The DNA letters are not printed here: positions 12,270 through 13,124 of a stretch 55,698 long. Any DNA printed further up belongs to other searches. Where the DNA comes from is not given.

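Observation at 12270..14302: Self-contained low-GC two-gene cassette inserted between nrdJ and an SDR gene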

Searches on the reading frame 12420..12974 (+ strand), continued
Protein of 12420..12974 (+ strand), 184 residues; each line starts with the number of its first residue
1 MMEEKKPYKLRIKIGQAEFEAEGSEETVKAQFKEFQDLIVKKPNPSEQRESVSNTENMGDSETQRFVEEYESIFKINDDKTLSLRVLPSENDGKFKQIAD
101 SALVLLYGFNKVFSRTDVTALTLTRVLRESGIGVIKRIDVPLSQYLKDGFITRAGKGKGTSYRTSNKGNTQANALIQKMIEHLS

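Call 75: find_encoding_contigs(protein=P0375, flank=7000, max_places=5)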
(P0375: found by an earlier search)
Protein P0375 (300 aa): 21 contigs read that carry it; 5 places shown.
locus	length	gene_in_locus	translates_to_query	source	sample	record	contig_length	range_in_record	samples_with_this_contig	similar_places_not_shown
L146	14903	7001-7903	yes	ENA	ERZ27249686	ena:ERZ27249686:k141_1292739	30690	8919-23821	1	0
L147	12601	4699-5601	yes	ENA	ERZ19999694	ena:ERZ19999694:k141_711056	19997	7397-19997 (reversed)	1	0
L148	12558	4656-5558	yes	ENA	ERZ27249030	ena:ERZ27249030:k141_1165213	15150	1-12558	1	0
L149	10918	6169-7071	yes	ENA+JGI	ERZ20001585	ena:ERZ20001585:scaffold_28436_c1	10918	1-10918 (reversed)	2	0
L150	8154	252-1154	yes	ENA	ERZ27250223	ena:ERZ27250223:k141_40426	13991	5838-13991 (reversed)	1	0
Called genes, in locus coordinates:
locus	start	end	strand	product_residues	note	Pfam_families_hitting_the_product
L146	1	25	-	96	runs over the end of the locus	-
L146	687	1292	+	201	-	PF01936:NYN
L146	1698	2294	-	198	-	-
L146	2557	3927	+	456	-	PF03364:Polyketide_cyc (weak), PF01370:Epimerase, PF08338:DUF1731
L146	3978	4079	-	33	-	-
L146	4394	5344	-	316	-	PF03279:Lip_A_acyltrans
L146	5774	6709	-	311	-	PF01370:Epimerase, PF13460:NAD_binding_10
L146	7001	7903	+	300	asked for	PF01073:3Beta_HSD, PF01370:Epimerase, PF02719:Polysacc_synt_2 (weak), PF04321:RmlD_sub_bind (weak), PF05368:NmrA, PF07993:NAD_binding_4 (faint), PF13460:NAD_binding_10, PF16363:GDP_Man_Dehyd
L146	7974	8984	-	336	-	PF13590:DUF4136, PF00595:PDZ, PF13180:PDZ_2 (weak), PF17820:PDZ_6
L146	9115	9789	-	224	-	-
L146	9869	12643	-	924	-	PF08471:Ribonuc_red_2_N, PF02867:Ribonuc_red_lgC, PF12637:TSCPD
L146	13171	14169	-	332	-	-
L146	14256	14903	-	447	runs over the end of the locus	PF00342:PGI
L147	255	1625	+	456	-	PF03364:Polyketide_cyc (weak), PF01370:Epimerase, PF08338:DUF1731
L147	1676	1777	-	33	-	-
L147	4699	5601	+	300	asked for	PF01073:3Beta_HSD, PF01370:Epimerase, PF02719:Polysacc_synt_2 (weak), PF04321:RmlD_sub_bind (weak), PF05368:NmrA, PF07993:NAD_binding_4 (faint), PF13460:NAD_binding_10, PF16363:GDP_Man_Dehyd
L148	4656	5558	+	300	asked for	PF01073:3Beta_HSD, PF01370:Epimerase, PF02719:Polysacc_synt_2 (weak), PF04321:RmlD_sub_bind (weak), PF05368:NmrA, PF07993:NAD_binding_4 (faint), PF13460:NAD_binding_10, PF16363:GDP_Man_Dehyd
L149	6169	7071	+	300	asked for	PF01073:3Beta_HSD, PF01370:Epimerase, PF02719:Polysacc_synt_2 (weak), PF04321:RmlD_sub_bind (weak), PF05368:NmrA, PF07993:NAD_binding_4 (faint), PF13460:NAD_binding_10, PF16363:GDP_Man_Dehyd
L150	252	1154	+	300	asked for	PF01073:3Beta_HSD, PF01370:Epimerase, PF02719:Polysacc_synt_2 (weak), PF04321:RmlD_sub_bind (weak), PF05368:NmrA, PF07993:NAD_binding_4 (faint), PF13460:NAD_binding_10, PF16363:GDP_Man_Dehyd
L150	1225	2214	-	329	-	PF13590:DUF4136, PF00595:PDZ, PF13180:PDZ_2 (weak), PF17820:PDZ_6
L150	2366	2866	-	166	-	-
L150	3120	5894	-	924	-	PF08471:Ribonuc_red_2_N, PF02867:Ribonuc_red_lgC, PF12637:TSCPD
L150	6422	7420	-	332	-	-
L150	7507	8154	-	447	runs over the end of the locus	PF00342:PGI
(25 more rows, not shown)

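Call 76: find_encoding_contigs(protein=P0376, flank=7000, max_places=3)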
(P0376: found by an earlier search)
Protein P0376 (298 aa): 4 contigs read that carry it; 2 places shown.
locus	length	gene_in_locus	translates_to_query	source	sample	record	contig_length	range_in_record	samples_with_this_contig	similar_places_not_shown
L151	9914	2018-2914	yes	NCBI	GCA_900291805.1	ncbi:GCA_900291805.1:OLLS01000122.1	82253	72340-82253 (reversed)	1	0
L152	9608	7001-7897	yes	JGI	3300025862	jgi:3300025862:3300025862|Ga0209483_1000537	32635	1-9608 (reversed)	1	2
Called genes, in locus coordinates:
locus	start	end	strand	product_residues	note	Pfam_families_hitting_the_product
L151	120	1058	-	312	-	PF01370:Epimerase, PF13460:NAD_binding_10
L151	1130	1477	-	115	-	PF13443:HTH_26 (faint), PF12844:HTH_19, PF01381:HTH_3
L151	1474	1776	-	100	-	-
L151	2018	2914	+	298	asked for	PF01073:3Beta_HSD, PF01370:Epimerase, PF02719:Polysacc_synt_2 (weak), PF04321:RmlD_sub_bind (faint), PF05368:NmrA, PF07993:NAD_binding_4 (faint), PF13460:NAD_binding_10, PF16363:GDP_Man_Dehyd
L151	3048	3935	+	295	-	-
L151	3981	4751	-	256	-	PF11185:DUF2971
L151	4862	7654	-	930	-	PF08471:Ribonuc_red_2_N, PF02867:Ribonuc_red_lgC, PF12637:TSCPD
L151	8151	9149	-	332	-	-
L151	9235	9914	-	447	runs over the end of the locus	PF00342:PGI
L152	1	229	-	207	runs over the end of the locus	-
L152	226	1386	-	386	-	PF00248:Aldo_ket_red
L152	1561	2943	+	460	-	PF03364:Polyketide_cyc, PF01370:Epimerase, PF08338:DUF1731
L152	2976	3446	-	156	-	PF00027:cNMP_binding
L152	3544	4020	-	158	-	PF00027:cNMP_binding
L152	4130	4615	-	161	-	PF03938:OmpH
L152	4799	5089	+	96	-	-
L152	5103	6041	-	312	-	PF01370:Epimerase, PF13460:NAD_binding_10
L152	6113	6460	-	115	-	PF13443:HTH_26 (faint), PF12844:HTH_19, PF01381:HTH_3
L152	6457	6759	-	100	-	-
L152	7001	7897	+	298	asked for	PF01073:3Beta_HSD, PF01370:Epimerase, PF02719:Polysacc_synt_2 (weak), PF04321:RmlD_sub_bind (faint), PF05368:NmrA, PF07993:NAD_binding_4 (faint), PF13460:NAD_binding_10, PF16363:GDP_Man_Dehyd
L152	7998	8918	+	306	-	-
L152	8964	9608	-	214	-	?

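Call 81: search_protein_families(library=padloc, proteins=[L146:9115-9786:-, L146:7974-8981:-, L150:2366-2863:-, L150:1225-2211:-, L151:3048-3932:+, L151:3984-4751:-, L152:7998-8915:+], max_evalue=0.01)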
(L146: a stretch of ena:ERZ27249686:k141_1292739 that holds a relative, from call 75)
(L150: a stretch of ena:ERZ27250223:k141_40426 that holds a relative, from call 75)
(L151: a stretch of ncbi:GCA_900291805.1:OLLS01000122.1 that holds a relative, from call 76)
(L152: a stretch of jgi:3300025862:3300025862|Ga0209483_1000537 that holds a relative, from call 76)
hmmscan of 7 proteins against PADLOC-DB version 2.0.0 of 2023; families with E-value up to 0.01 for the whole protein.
L146:9115-9786:- (223 aa): 0 families

L146:7974-8981:- (335 aa): 0 families

L150:2366-2863:- (165 aa): 0 families

L150:1225-2211:- (328 aa): 0 families

L151:3048-3932:+ (295 aa): 0 families

L151:3984-4751:- (256 aa): 4 families
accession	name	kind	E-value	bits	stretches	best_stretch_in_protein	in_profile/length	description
PDLC04990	PDC-S31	-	2.4e-45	153.4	2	84-243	102-255/259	-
PDLC04991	PDC-S31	-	1.7e-26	91.2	1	34-241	2-197/208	-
PDLC04994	PDC-S31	-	2e-26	91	2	83-242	112-269/273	-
PDLC04992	PDC-S31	-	1.5e-21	75.2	1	69-241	34-211/220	-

L152:7998-8915:+ (306 aa): 0 families
